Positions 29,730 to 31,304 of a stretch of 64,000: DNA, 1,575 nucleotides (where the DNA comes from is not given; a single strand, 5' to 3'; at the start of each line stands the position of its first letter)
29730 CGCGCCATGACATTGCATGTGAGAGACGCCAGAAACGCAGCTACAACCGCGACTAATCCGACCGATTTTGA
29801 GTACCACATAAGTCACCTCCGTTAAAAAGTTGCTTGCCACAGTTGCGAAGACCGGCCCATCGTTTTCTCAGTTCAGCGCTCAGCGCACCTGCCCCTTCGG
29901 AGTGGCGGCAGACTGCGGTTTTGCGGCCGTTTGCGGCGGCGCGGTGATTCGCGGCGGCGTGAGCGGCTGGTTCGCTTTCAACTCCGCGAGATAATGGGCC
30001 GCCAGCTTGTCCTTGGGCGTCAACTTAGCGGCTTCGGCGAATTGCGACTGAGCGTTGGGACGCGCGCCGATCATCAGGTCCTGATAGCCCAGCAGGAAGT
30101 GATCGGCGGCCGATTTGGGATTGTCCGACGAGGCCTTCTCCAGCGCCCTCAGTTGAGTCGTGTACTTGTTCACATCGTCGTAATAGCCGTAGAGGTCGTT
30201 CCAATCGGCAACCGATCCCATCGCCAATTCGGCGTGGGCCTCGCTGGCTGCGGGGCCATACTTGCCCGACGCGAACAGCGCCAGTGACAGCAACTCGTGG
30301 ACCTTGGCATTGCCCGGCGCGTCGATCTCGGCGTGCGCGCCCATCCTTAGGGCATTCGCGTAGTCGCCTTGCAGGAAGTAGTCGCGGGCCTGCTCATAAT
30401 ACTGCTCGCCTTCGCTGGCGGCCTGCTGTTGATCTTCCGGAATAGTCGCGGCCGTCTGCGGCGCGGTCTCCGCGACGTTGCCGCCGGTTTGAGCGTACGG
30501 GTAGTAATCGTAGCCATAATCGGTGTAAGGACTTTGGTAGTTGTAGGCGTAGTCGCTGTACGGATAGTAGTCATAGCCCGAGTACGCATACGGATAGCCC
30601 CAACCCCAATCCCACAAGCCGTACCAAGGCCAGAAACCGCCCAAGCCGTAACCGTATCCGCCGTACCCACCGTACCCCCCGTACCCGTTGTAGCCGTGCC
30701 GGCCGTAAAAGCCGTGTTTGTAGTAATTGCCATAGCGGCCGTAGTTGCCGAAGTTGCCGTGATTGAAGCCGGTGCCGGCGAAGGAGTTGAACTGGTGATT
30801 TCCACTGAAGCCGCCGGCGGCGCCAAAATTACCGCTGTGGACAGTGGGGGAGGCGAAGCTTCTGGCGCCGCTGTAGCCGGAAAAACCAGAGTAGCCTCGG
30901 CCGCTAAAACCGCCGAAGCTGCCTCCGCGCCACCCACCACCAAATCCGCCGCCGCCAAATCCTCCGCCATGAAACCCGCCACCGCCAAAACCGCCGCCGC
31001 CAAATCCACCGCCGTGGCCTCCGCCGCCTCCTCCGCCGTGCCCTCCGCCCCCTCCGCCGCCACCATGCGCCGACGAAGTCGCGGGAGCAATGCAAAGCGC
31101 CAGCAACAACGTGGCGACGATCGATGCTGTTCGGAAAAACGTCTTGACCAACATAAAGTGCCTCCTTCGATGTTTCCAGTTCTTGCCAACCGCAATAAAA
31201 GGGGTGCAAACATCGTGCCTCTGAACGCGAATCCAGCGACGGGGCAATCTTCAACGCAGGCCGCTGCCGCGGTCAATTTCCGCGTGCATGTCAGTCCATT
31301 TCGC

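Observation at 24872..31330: Sigma54-driven operon for secreted Gly/His/Tyr/Trp low-complexity proteins, next to an NtrB/NtrC-like pair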

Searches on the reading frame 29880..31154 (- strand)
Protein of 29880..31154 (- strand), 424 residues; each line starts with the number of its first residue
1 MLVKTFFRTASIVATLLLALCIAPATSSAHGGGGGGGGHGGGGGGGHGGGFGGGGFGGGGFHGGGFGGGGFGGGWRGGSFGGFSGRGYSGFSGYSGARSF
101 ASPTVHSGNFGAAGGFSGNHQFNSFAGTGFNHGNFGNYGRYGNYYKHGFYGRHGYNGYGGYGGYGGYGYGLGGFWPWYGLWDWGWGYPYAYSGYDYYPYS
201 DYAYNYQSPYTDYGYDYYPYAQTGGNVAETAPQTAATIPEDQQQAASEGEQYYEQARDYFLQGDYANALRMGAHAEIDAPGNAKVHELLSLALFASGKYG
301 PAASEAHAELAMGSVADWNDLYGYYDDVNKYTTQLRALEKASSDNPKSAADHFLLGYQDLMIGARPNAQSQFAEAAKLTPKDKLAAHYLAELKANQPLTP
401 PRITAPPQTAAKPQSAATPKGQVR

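Call 9: search_protein_families(library=pfam, max_evalue=0.01, proteins=[window:29880-31154:-])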
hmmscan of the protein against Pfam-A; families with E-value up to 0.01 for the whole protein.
window:29880-31154:- (424 aa): 0 families

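Call 28: search_protein_families(library=ncbifam, max_evalue=0.01, proteins=[window:29880-31154:-])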
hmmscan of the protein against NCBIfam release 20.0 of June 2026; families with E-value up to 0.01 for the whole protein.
window:29880-31154:- (424 aa): 1 family
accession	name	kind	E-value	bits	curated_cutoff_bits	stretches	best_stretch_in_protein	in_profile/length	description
NF040959.1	MamA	equivalog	0.0079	15.7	200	0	251-383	39-173/204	magnetosome protein MamA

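Call 58: predict_structure(alignment_id=A3)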
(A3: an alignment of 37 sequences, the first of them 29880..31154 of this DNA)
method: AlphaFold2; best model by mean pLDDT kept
length: 424 residues; sequences in the alignment: 37
mean_pLDDT: 62.9   pTM: 0.53
mean pLDDT of the five models: 62.9, 62.0, 61.1, 60.6, 60.2
residues with pLDDT >= 90: 155; 70-90: 33; 50-70: 26; < 50: 210
segments of 3 or more residues with pLDDT < 50: 25-229, 422-424
pLDDT, mean of each block of 10 residues (from residue 1): 76 81 46 36 38 37 35 34 35 32 34 34 32 34 37 36 33 34 33 36 36 43 46 59 78 97 98 95 96 98 97 94 95 98 98 98 98 98 97 96 79 63 44
secondary structure, 60 per line:
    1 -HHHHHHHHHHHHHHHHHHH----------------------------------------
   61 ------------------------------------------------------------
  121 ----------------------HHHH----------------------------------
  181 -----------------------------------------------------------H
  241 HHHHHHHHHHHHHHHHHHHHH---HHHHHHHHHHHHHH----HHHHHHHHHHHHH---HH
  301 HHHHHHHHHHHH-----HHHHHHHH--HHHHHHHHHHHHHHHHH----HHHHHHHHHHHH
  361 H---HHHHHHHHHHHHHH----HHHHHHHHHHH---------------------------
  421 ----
elements in order: H2-20 H143-146 H240-261 H265-278 H283-295 H299-312 H318-325 H328-344 H349-361 H365-378 H383-393

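Call 61: fold_search(model_id=the predicted structure, library=pdb)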
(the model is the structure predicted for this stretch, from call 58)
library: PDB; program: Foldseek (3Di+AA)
matches with E <= 10: 1245; with E <= 0.001: 15
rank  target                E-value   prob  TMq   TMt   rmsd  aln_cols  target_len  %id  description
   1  9gzg_A                8.6e-05  1.00  0.17  0.44  12.4       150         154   25  Crystal structure of CTPR4E4 mutant (released 2025-10-15)
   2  8ump_A                1.9e-04  1.00  0.18  0.58   9.8       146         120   23  T33-ml35 - Designed Tetrahedral Protein Cage Using Machine Learning Algorithms (released 2023-11-15)
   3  1na0_A                2.8e-04  1.00  0.18  0.59  10.0       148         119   20  Design of Stable alpha-Helical Arrays from an Idealized TPR Motif (released 2003-06-03)
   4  8chy                  3.6e-04  1.00  0.17  0.25  13.1       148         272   24  Crystal structure of an 8-repeat consensus TPR superhelix with Zinc. (released 2024-02-21)
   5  9qhb                  5.2e-04  1.00  0.17  0.25  12.9       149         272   23  Crystal structure of 16-repeat CTPR protein with eliminated coordination sites (released 2025-10-22)
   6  6v8e_D                5.8e-04  1.00  0.18  0.60   9.9       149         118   20  Computationally designed C3-symmetric homotrimer from TPR repeat protein (released 2020-08-12)
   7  9qhc_B                6.0e-04  1.00  0.17  0.25  13.0       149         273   23  Crystal structure of 8-repeat CTPR protein with eliminated coordination sites (released 2025-10-22)
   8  4cgv_B                6.3e-04  1.00  0.18  0.57   9.8       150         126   15  First TPR of Spaghetti (RPAP3) bound to HSP90 peptide SRMEEVD (released 2014-05-14)
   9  6v8e_A                7.0e-04  1.00  0.18  0.59   9.7       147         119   20  Computationally designed C3-symmetric homotrimer from TPR repeat protein (released 2020-08-12)
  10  5a01_A                7.0e-04  1.00  0.18  0.11  12.5       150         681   21  O-GlcNAc transferase from Drososphila melanogaster (released 2016-04-27)
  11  4xi0_F                7.3e-04  1.00  0.16  0.36  13.4       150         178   17  MamA 41-end from Desulfovibrio magneticus RS-1 (released 2015-08-19)
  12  6v8e_B                7.6e-04  1.00  0.18  0.60   9.5       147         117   20  Computationally designed C3-symmetric homotrimer from TPR repeat protein (released 2020-08-12)
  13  4cgv_C                8.0e-04  1.00  0.18  0.57   9.8       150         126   15  First TPR of Spaghetti (RPAP3) bound to HSP90 peptide SRMEEVD (released 2014-05-14)
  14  5g04_K                8.0e-04  1.00  0.16  0.14  13.6       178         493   18  Structure of the human APC-Cdc20-Hsl1 complex (released 2016-05-25)
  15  5lfl_B                8.8e-04  1.00  0.16  0.37  13.4       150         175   16  MamA RS-1 ArsTM double mutant (released 2017-08-02)
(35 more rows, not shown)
